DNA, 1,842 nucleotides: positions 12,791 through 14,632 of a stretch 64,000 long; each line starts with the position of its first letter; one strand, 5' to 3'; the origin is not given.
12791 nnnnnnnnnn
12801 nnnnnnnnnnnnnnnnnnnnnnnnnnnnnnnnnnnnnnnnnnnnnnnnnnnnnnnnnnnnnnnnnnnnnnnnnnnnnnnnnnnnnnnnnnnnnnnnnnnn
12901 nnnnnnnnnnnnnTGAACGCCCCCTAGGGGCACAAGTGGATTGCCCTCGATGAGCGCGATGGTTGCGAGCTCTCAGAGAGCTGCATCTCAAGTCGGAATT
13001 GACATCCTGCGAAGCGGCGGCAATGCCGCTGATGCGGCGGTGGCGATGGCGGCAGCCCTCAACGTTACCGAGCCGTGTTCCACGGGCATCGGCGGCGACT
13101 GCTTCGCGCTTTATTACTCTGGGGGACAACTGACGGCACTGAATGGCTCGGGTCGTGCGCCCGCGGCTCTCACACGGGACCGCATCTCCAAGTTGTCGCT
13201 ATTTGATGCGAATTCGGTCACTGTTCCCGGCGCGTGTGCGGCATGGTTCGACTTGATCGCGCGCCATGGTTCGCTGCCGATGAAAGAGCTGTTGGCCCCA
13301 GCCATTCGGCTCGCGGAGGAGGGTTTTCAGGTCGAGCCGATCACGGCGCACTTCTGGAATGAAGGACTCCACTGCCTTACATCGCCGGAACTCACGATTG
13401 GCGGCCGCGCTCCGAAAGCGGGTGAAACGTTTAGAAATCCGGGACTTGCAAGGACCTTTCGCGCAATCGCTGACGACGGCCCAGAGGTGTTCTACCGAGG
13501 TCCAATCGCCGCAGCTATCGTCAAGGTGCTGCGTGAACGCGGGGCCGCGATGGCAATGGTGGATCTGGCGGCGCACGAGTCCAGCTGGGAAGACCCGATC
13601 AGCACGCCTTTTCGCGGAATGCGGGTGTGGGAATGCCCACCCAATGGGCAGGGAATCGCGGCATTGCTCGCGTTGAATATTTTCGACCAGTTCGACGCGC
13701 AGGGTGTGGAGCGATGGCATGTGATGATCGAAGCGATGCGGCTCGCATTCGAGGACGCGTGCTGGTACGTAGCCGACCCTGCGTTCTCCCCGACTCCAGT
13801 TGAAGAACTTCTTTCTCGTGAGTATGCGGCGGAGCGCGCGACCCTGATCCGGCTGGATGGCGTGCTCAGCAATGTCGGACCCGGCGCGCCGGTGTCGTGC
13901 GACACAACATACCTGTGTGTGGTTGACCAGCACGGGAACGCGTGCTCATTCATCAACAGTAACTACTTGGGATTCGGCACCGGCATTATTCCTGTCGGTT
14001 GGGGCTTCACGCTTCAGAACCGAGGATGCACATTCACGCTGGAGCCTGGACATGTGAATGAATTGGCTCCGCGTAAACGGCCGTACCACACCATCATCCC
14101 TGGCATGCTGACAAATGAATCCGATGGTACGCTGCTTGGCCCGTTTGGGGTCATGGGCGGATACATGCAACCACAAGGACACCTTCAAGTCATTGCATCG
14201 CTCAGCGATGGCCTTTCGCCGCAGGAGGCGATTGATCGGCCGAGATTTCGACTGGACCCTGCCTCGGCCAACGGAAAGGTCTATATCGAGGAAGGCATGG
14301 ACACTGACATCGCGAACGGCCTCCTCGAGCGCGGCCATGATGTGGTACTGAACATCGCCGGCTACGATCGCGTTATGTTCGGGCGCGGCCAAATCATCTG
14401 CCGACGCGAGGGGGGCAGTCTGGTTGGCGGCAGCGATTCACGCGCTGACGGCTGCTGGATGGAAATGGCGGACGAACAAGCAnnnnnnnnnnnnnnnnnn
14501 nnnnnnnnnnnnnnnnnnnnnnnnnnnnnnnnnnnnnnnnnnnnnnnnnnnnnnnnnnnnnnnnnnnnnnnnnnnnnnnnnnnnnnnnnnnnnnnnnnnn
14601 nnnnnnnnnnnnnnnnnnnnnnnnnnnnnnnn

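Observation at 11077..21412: Tightly coupled six-gene array joining cytoplasmic enzymes to two giant propeller proteins (aldolase, QW-toroid, GGT, 14x FG-GAP, Tat-NHL-Ig, TauE)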

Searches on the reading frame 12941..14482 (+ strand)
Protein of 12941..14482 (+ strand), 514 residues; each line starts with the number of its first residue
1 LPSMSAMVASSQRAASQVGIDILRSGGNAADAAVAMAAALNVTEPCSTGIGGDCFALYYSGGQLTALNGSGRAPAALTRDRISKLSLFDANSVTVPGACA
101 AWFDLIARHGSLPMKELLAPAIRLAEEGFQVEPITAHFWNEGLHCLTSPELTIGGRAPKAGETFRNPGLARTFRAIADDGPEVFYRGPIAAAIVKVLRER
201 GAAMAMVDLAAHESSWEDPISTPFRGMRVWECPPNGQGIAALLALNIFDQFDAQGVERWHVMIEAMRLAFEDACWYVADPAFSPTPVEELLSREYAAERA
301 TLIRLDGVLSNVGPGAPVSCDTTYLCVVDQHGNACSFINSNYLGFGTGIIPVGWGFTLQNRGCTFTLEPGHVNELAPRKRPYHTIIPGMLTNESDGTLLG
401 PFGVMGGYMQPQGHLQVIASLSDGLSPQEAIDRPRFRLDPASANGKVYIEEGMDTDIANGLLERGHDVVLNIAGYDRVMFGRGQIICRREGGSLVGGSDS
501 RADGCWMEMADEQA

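Call 10: search_protein_families(library=pfam, proteins=[window:12941-14482:+], max_evalue=0.01)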
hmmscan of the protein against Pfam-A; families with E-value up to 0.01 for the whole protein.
window:12941-14482:+ (514 aa): 1 family
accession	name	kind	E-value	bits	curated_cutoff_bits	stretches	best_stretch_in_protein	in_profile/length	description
PF01019.26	G_glu_transpept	-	6.3e-136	454.6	27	1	21-504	2-512/512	Gamma-glutamyltranspeptidase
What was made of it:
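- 12941..14485 (+): GGT-family Ntn hydrolase without a signal peptide, of the 'cephalosporin acylase'-like subgroup. Pfam E 6e-136 (call 10).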

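Call 11: search_protein_families(library=ncbifam, proteins=[window:12941-14482:+], max_evalue=0.001)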
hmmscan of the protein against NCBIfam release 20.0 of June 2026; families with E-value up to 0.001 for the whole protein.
window:12941-14482:+ (514 aa): 2 families
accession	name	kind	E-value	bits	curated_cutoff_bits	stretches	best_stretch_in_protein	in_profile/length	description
TIGR00066.1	g_glut_trans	equivalog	9.2e-100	334.6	357.85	1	7-501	2-518/518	gamma-glutamyltransferase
NF007187.0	PRK09615.1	equivalog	1.3e-57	195.4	990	1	5-502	49-573/581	gamma-glutamyltransferase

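Call 53: search_solved_structures(query=window:12941-14482:+, max_evalue=1e-20)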
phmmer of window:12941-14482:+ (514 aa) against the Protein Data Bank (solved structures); distinct sequences matched with E-value up to 1e-20: 24.
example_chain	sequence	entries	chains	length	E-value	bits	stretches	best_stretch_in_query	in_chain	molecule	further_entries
2nlz_A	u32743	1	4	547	3e-129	435.3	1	5-504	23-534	Cephalosporin acylase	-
2i3o_A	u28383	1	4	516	3.7e-68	233.7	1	4-505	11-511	Gamma-glutamyltransferase related protein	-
4y23_A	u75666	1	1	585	7.1e-61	209.7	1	5-318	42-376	Gamma glutamyl transpeptidase,Gamma-glutamyltranspeptidase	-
2e0w_A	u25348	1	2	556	2.2e-56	194.9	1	5-501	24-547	Gamma-glutamyltranspeptidase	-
3a75_A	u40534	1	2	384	4.6e-47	164.1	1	5-315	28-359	Gamma-glutamyltranspeptidase large chain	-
3whq_A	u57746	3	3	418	6.1e-47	163.7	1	5-315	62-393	Gamma-glutamyltranspeptidase large chain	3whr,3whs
2v36_A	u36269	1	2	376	2.2e-46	161.8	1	5-315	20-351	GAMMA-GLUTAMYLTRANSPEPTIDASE LARGE CHAIN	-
5xlu_A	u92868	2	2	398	8.1e-46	160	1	5-318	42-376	Gamma glutamyl transpeptidase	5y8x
4ott_A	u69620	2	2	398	1.9e-45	158.7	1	5-318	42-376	Gamma glutamyl transpeptidase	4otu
5y9b_A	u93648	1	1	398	2.1e-45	158.6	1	5-318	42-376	Gamma glutamyl transpeptidase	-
2dbu_A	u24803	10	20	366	1.4e-43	152.6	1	5-306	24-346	Gamma-glutamyltranspeptidase | Gamma-glutamyltranspeptidase large chain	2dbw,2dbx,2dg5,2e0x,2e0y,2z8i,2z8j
7d9e_A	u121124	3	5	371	5e-40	140.9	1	8-329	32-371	Gamma-glutamyltransferase 1 Threonine peptidase. MEROPS family T03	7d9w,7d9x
5zjg_A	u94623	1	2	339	1.9e-39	138.9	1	8-310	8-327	Gamma-glutamyltransferase 1 Threonine peptidase. MEROPS family T03 L-subunit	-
2nqo_A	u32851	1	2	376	4e-35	124.7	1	7-309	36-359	Gamma-glutamyltranspeptidase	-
2qm6_A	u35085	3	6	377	4e-35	124.7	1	7-309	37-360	Gamma-glutamyltranspeptidase | Gamma-glutamyltranspeptidase (Ggt) Large subunit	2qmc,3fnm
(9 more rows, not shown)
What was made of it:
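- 12941..14485 (+): PDB 2nlz at E 3e-129 (call 53).
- On Gamma-glutamyltranspeptidase family (PF01019, MEROPS T03): The closest structure is 2nlz, named cephalosporin acylase (call 53).
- Checked: Its closest solved structure is PDB entry 2nlz, named cephalosporin acylase (call 53).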
